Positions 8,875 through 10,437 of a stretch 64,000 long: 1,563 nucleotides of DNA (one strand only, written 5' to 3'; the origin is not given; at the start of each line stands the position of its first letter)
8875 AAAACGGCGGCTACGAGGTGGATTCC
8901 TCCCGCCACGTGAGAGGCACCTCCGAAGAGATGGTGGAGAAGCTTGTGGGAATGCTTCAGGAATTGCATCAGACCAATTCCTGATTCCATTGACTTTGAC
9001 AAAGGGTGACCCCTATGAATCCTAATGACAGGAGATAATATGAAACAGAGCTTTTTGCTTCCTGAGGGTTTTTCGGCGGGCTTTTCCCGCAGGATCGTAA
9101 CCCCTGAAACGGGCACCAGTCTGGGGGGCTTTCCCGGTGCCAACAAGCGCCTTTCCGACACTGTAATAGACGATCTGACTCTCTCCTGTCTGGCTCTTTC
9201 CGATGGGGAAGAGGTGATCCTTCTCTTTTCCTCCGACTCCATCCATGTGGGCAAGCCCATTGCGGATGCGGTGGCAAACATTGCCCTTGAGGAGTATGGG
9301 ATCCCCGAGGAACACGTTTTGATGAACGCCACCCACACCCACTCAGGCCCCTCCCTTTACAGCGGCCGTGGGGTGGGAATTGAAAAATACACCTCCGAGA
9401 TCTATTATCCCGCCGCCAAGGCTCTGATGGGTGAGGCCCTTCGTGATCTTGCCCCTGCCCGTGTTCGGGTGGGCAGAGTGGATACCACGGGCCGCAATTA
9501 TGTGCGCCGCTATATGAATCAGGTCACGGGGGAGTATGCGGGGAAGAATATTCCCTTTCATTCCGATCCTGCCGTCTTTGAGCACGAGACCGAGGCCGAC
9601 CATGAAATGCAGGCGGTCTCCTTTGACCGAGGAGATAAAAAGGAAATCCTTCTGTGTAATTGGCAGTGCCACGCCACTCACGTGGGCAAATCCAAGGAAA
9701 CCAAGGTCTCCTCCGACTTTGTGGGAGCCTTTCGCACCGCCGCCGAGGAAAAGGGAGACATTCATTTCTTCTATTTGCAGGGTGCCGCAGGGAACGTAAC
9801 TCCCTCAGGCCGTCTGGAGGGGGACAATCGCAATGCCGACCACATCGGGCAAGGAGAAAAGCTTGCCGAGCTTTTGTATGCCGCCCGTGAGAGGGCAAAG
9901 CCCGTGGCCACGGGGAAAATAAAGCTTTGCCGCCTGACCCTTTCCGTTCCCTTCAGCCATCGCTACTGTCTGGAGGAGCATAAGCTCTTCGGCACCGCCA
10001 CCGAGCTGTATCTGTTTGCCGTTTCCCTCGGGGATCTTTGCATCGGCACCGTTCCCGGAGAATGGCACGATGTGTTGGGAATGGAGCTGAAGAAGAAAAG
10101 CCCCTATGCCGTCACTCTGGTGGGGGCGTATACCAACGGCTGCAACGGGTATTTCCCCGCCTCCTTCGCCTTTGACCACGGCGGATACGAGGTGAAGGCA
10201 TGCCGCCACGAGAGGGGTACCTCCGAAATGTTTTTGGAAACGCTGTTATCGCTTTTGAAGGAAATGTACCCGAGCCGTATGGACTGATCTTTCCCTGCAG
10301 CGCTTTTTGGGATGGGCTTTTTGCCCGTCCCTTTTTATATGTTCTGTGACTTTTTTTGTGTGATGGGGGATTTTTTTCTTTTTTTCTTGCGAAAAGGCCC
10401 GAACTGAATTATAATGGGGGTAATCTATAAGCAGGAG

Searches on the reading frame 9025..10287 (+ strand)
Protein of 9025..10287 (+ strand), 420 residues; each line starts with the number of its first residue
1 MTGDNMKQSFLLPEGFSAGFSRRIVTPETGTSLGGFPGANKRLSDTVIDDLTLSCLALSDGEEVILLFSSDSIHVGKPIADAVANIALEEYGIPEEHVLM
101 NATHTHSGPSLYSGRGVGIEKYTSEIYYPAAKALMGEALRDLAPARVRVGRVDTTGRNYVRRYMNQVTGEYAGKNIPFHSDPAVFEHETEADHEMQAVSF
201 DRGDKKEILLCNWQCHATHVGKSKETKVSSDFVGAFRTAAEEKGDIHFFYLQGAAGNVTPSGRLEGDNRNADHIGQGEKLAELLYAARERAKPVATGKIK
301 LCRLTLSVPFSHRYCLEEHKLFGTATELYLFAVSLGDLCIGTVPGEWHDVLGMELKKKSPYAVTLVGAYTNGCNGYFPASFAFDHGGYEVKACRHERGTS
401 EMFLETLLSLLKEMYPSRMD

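Call 5: search_protein_families(library=pfam, proteins=[window:9025-10287:+], max_evalue=0.01)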
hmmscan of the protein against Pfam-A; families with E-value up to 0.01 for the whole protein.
window:9025-10287:+ (420 aa): 1 family
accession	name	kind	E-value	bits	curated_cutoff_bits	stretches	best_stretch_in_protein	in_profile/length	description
PF04734.18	Ceramidase_alk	-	3.4e-05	23.1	32.1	1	74-243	61-229/509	Neutral/alkaline non-lysosomal ceramidase, N-terminal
